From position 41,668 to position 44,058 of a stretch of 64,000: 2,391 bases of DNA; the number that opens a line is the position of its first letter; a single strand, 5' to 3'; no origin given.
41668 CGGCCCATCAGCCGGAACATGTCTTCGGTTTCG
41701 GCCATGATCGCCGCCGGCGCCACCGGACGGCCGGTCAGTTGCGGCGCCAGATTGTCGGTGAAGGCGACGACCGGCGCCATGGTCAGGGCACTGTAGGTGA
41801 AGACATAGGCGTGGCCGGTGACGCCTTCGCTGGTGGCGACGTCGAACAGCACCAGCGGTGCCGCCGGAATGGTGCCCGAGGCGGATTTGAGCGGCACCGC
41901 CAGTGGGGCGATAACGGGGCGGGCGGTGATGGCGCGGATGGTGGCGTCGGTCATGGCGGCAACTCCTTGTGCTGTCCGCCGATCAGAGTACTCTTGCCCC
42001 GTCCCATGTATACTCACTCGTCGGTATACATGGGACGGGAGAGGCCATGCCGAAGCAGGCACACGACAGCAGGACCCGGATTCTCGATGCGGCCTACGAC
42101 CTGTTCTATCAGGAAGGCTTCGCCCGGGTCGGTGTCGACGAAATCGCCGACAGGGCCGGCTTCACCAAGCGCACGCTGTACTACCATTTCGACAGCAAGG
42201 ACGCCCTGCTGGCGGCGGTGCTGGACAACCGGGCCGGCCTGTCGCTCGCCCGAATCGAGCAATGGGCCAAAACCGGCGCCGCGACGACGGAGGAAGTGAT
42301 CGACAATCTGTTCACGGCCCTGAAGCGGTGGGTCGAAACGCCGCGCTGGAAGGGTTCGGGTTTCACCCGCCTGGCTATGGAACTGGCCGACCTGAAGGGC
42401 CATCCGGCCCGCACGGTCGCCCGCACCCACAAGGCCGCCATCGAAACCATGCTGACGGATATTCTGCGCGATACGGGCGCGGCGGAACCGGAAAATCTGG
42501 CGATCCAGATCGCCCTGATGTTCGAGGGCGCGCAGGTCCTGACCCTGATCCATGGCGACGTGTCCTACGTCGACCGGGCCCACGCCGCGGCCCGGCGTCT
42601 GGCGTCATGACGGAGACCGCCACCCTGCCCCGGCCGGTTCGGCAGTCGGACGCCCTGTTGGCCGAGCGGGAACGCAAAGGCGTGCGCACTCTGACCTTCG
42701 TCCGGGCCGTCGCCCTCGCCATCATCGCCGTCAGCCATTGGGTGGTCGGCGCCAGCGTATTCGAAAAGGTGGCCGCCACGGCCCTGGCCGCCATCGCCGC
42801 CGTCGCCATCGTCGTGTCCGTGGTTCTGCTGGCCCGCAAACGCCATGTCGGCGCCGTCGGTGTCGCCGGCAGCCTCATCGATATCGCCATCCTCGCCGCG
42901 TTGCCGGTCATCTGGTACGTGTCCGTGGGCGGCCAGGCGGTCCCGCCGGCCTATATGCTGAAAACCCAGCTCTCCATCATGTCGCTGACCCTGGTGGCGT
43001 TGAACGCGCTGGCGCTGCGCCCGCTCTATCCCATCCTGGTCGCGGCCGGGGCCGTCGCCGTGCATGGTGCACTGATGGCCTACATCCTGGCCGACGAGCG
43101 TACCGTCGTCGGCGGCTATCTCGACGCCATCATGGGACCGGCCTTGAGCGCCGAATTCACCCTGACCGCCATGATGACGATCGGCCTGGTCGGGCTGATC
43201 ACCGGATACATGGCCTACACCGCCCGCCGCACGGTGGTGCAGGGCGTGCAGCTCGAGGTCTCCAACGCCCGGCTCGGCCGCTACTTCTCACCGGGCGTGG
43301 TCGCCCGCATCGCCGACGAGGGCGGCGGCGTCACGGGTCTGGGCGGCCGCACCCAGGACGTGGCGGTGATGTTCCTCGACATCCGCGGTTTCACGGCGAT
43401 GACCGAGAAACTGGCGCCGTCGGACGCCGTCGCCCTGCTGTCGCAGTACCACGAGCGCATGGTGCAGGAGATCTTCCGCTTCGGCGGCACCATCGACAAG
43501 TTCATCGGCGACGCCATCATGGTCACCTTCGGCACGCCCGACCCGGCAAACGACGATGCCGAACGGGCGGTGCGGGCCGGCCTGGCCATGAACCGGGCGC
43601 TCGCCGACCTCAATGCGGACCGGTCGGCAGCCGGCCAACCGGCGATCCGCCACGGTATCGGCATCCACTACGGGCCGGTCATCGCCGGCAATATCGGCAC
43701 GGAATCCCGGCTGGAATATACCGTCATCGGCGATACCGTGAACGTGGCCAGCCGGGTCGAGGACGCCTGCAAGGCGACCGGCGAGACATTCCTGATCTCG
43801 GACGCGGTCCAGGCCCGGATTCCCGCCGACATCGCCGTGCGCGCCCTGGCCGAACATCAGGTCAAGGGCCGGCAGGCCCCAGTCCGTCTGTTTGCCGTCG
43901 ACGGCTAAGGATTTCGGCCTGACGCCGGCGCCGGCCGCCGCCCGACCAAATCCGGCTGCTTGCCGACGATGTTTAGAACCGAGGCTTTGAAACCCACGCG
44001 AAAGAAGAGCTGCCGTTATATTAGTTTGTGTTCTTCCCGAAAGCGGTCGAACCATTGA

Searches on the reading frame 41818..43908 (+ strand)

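Call 8: search_protein_families(library=pfam, proteins=[window:41818-43908:+], max_evalue=0.001)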
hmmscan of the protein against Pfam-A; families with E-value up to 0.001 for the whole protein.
window:41818-43908:+ (696 aa): 1 family
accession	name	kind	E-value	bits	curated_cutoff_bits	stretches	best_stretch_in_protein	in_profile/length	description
PF00211.25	Guanylate_cyc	-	2e-25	89.9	21.9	1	511-687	5-175/183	Adenylate and Guanylate cyclase catalytic domain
